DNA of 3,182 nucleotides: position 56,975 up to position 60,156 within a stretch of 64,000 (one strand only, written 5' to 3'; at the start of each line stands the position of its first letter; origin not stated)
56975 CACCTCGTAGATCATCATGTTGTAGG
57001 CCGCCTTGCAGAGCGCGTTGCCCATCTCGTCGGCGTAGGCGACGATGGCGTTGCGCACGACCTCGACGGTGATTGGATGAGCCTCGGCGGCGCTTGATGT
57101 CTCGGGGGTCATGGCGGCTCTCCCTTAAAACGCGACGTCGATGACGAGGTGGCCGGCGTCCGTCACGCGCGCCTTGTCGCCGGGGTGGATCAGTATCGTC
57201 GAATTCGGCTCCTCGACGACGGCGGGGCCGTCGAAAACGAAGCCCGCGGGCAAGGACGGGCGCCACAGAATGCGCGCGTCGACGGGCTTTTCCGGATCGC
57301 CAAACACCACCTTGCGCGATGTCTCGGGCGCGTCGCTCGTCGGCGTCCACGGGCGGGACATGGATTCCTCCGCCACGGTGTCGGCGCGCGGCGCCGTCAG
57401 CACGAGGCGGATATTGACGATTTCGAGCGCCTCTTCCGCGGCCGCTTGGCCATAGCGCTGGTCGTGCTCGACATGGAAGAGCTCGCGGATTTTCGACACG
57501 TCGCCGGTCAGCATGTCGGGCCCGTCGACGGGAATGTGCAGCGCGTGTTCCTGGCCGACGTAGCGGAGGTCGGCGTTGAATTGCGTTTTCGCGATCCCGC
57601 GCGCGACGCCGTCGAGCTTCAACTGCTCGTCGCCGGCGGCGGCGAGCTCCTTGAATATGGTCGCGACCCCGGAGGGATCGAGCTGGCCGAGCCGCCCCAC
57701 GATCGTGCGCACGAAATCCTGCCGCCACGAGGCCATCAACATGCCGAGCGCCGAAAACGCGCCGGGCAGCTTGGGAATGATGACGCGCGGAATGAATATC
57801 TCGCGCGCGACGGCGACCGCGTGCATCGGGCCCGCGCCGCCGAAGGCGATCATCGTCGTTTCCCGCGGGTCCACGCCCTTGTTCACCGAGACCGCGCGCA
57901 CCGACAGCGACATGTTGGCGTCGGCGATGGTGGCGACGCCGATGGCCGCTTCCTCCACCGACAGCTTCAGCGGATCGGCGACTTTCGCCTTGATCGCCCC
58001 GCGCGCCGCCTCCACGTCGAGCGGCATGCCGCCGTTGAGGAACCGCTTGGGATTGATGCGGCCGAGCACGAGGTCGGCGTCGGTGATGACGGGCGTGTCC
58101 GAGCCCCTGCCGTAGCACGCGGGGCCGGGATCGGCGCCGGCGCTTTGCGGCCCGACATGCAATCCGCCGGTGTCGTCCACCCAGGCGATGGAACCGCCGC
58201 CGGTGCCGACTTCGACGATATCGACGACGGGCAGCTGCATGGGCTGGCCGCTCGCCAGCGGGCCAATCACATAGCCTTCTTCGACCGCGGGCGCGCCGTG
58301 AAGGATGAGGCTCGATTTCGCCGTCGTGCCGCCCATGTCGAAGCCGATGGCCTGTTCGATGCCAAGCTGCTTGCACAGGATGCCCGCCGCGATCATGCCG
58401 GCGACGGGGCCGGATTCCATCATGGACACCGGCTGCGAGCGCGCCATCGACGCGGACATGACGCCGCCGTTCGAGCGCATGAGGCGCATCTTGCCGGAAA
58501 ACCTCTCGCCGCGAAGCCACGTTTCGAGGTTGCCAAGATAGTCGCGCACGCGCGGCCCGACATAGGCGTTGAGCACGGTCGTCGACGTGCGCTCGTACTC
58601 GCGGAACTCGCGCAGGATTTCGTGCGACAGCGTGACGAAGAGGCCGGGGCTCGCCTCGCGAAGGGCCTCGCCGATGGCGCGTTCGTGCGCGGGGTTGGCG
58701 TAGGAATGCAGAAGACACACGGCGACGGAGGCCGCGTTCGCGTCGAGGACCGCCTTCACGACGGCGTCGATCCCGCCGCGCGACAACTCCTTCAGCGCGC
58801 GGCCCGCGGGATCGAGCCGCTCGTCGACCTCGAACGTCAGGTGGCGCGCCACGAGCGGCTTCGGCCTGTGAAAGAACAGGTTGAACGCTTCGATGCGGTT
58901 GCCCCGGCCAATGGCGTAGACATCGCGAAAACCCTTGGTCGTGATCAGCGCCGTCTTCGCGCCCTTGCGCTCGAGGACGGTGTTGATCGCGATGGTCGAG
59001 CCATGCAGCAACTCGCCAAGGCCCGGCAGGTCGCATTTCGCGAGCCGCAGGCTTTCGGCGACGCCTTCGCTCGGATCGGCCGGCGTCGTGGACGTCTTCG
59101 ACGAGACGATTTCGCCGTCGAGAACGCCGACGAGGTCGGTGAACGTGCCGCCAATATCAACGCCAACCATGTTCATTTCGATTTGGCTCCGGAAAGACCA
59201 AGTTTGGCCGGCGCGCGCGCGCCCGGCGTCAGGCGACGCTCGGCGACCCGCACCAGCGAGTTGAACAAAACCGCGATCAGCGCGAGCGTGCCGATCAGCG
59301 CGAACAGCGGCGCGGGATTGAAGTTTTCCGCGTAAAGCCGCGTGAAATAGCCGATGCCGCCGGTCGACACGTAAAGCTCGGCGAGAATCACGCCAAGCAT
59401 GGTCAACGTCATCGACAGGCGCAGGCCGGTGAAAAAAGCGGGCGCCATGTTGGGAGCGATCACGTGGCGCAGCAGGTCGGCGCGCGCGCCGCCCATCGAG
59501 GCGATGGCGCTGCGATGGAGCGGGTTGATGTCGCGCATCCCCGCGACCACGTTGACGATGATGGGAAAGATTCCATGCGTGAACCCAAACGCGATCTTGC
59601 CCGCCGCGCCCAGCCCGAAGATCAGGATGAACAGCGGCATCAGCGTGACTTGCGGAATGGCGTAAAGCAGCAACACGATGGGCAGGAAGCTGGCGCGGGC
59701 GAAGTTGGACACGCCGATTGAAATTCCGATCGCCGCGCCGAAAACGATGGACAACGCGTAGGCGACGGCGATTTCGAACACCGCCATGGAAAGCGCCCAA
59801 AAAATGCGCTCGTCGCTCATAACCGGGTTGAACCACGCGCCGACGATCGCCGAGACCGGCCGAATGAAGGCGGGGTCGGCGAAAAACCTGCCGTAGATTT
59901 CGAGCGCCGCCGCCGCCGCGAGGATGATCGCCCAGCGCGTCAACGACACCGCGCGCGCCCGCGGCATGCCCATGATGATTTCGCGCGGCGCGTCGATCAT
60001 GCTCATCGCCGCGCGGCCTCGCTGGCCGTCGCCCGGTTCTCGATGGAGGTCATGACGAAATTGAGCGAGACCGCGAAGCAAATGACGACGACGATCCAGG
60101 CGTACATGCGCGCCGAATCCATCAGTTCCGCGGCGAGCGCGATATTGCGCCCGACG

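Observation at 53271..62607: Second, inverted paralogue of the module, paired with a different transporter class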

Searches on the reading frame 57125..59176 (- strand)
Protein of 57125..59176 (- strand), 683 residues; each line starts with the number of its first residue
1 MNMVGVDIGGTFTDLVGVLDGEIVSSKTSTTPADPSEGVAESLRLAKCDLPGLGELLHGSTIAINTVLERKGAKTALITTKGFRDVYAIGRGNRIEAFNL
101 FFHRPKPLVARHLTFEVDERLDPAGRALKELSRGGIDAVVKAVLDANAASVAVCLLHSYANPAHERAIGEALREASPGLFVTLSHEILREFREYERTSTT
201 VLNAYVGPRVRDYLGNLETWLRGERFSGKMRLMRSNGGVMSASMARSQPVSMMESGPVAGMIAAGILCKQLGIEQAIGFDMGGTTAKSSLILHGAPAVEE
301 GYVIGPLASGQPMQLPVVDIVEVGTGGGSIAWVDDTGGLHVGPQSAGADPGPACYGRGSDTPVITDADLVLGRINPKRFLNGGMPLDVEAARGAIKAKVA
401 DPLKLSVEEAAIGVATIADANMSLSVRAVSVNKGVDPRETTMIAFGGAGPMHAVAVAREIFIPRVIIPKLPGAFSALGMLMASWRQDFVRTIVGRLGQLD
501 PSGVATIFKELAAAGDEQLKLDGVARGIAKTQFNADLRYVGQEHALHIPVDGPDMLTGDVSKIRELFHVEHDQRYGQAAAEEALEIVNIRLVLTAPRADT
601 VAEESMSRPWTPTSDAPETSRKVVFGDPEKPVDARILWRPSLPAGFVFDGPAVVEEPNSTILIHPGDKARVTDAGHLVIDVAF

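Call 13: search_protein_families(library=ncbifam, proteins=[window:57125-59176:-], max_evalue=0.01)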
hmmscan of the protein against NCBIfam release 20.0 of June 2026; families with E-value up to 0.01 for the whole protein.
window:57125-59176:- (683 aa): 3 families
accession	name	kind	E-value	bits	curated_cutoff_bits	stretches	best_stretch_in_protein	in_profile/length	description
NF050156.1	CapLactmsAlpCapA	equivalog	5.6e-146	487.6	1000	1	4-679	3-685/689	caprolactamase subunit alpha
NF042975.2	AcphenoCarb_ApcC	equivalog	2.9e-86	290.2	1500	1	1-672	8-702/733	acetophenone carboxylase subunit gamma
NF042960.1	AcphenoCarb_ApcA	equivalog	8.3e-61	206.1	1250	2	136-675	126-651/658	acetophenone carboxylase subunit alpha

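Call 32: search_solved_structures(query=window:57125-59176:-, max_evalue=1e-10)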
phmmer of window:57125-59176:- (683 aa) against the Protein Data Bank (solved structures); distinct sequences matched with E-value up to 1e-10: 6.
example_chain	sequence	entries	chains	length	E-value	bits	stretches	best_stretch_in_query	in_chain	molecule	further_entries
7hk5_A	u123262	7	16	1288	4.6e-129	435.1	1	1-679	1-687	N-methylhydantoinase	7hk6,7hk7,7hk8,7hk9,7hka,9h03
6yra_A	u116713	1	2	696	1.6e-98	334.1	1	4-669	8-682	5-oxoprolinase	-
5l9w_B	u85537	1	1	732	7.2e-86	292.3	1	2-678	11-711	Acetophenone carboxylase gamma subunit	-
5m45_B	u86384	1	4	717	5.9e-67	229.9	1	3-667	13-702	Acetone carboxylase beta subunit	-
5svb_B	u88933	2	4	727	8.5e-67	229.3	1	3-667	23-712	Acetone carboxylase beta subunit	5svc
5l9w_b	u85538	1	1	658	8.1e-49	169.9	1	3-482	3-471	Acetophenone carboxylase alpha subunit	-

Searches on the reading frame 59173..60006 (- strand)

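Call 24: search_protein_families(library=pfam, proteins=[window:59173-60006:-], max_evalue=0.01)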
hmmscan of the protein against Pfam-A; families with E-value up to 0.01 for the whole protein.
window:59173-60006:- (277 aa): 1 family
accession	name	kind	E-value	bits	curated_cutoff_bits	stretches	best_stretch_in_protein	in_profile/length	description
PF00528.27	BPD_transp_1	-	7.4e-19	68.6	26.4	1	90-260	1-183/184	Binding-protein-dependent transport system inner membrane component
